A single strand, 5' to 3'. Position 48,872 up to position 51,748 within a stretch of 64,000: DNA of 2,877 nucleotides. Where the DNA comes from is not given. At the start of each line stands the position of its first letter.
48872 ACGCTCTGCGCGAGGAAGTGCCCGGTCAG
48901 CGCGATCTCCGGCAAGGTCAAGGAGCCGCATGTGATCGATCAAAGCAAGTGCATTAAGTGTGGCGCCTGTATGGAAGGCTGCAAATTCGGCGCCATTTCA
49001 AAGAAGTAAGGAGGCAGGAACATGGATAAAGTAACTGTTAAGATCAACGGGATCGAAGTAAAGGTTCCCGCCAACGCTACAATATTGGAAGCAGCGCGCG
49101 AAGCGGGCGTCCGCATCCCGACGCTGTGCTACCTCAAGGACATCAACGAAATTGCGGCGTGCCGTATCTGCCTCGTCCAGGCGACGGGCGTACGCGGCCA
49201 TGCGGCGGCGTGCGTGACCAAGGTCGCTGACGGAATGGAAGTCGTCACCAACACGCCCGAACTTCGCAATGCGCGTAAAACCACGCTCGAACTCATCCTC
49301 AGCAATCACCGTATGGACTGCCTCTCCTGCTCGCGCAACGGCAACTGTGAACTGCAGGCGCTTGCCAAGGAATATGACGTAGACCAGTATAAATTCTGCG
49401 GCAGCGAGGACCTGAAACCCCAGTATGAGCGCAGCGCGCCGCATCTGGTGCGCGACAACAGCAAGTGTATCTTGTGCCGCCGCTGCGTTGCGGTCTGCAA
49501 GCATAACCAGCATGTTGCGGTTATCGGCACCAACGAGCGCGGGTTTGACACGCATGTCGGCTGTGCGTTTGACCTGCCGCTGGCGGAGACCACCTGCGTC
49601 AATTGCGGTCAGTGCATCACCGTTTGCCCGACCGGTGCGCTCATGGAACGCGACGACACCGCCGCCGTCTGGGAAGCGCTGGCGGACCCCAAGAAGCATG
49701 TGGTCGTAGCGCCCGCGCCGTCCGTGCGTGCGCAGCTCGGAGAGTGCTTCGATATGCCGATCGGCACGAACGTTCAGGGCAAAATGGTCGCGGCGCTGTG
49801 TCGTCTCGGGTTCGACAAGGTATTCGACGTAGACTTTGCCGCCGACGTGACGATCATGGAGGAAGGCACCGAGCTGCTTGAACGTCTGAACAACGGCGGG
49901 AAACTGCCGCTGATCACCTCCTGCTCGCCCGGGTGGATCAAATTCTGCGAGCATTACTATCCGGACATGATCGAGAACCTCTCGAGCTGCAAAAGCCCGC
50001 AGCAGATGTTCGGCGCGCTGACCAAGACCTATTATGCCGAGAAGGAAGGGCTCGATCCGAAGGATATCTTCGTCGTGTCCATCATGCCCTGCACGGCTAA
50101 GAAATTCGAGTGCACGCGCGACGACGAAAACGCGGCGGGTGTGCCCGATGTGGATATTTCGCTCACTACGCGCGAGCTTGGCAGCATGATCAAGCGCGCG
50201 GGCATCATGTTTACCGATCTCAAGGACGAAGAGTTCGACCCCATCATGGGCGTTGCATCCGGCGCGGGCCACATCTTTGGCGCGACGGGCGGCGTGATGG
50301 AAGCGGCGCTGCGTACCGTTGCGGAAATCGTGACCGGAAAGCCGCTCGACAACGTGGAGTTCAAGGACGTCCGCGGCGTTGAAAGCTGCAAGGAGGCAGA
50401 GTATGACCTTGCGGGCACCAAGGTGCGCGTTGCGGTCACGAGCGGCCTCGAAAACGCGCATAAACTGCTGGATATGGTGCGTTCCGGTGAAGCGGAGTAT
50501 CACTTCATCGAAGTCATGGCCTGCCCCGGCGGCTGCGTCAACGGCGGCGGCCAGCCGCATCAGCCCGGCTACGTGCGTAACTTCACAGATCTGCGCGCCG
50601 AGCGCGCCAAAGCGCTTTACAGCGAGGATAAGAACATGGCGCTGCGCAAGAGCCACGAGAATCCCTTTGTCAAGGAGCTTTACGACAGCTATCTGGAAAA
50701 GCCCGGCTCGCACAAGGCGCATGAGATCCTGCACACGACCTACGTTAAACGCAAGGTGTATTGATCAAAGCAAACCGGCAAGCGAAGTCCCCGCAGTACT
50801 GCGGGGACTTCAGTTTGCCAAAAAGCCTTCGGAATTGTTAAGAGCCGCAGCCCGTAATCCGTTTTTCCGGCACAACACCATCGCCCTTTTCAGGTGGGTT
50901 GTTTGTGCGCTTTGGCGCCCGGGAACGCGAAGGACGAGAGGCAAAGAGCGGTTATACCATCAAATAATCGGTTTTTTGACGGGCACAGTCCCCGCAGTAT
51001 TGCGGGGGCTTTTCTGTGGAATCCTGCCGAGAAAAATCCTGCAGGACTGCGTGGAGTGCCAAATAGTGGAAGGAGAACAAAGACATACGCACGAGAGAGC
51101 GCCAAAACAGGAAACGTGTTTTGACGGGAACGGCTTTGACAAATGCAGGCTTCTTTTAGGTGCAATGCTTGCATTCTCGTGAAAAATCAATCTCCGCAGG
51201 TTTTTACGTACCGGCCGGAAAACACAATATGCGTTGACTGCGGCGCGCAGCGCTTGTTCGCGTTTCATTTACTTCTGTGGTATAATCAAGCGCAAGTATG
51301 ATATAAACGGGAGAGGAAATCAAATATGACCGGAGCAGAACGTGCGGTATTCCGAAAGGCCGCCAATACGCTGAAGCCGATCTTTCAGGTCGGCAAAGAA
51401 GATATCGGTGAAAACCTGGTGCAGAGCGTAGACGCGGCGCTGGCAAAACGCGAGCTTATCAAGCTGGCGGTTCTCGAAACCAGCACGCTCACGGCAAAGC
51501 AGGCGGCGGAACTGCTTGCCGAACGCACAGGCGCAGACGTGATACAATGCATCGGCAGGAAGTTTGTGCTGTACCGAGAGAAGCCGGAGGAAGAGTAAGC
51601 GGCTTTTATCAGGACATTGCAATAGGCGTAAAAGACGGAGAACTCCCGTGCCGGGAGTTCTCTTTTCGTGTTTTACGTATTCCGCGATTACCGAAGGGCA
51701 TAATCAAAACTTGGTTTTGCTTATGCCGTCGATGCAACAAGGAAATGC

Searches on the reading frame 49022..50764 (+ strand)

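Call 61: search_protein_families(library=pfam, proteins=[window:49022-50764:+])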
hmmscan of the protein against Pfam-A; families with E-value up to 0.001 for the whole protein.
window:49022-50764:+ (580 aa): 13 families
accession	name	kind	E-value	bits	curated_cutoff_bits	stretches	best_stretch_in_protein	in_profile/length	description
PF02906.19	Fe_hyd_lg_C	-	2.8e-101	338.7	22.1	1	225-509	1-245/245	Iron only hydrogenase large subunit, C-terminal domain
PF02256.22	Fe_hyd_SSU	-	2.5e-26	91.9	24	1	523-577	2-56/56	Iron hydrogenase small subunit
PF13510.11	Fer2_4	-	1.4e-19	70.3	22.8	1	3-78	3-81/82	2Fe-2S iron-sulfur cluster binding domain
PF10588.14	NADH-G_4Fe-4S_3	-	6.6e-18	64.4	27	1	85-122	1-38/40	NADH-ubiquinone oxidoreductase-G iron-sulfur binding region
PF00037.32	Fer4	-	1.8e-09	37.4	21.1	2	190-207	6-23/24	4Fe-4S binding domain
PF12838.12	Fer4_7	-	1.4e-08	35.5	27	1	148-206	1-52/52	4Fe-4S dicluster domain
PF13237.11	Fer4_10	-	1.9e-08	34.5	25.5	1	189-214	6-33/53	4Fe-4S dicluster domain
PF12837.12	Fer4_6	-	4.3e-07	30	25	2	190-207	7-24/24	4Fe-4S binding domain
PF22117.2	Fer4_Nqo3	-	1e-05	26.1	27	1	142-207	4-66/67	NADH-quinone oxidoreductase subunit 3, ferredoxin-like domain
PF14697.11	Fer4_21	-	1.9e-05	25.1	35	1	145-205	4-55/59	4Fe-4S dicluster domain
PF13484.11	Fer4_16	-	3e-05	25.1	30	1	191-210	1-20/66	4Fe-4S double cluster binding domain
PF25160.1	LdpA_Fe-S-bd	-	4.6e-05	23.6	27.6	0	189-210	25-46/49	LdpA Fe-S cluster-binding domain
PF13187.11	Fer4_9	-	8.1e-05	23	27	1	148-206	1-51/52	4Fe-4S dicluster domain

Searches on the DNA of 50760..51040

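Call 74: search_rna_families(source=window, start=50760, end=51040, threshold=evalue, max_evalue=5)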
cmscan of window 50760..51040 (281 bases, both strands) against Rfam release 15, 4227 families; matches with E-value up to 5: 8.
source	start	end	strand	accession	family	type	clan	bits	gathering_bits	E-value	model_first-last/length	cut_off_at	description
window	50780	50843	-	RF00262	sar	Gene; antisense;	-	25.7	43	0.0035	1-68/68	no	sar RNA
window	50760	50815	+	RF00262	sar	Gene; antisense;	-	22.4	43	0.025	7-68/68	5'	sar RNA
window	50782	50814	-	RF03401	mir-1323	Gene; miRNA;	-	20.3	98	0.058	1-73/73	no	mir-1323 microRNA precursor family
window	50777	50819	+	RF00976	mir-583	Gene; miRNA;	-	19.8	80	0.13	1-62/62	no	mir-583 microRNA precursor family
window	50761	50828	+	RF02621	BSnc120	Gene; sRNA;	-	19.1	114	0.078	1-88/88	no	Brucella sRNA 120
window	50777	50819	-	RF00976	mir-583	Gene; miRNA;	-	17.6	80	0.51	1-62/62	no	mir-583 microRNA precursor family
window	50987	51012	+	RF03790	MIR8008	Gene; miRNA;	-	14.2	66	4.1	1-55/55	no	MIR8008 microRNA precursor family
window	50853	51015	+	RF00512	Leu_leader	Cis-reg; leader;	-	13.8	50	2.4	1-148/148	no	Leucine operon leader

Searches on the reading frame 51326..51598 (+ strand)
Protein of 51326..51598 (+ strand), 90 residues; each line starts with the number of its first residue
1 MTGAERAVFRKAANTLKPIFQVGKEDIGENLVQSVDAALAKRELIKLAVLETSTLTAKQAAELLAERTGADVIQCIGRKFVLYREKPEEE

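Call 61: search_protein_families(library=pfam, proteins=[window:51326-51598:+])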
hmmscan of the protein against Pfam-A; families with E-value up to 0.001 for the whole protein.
window:51326-51598:+ (90 aa): 1 family
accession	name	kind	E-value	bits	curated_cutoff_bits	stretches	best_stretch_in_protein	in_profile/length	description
PF01985.26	CRS1_YhbY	-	4.2e-27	94.7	27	1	1-84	1-84/84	CRS1 / YhbY (CRM) domain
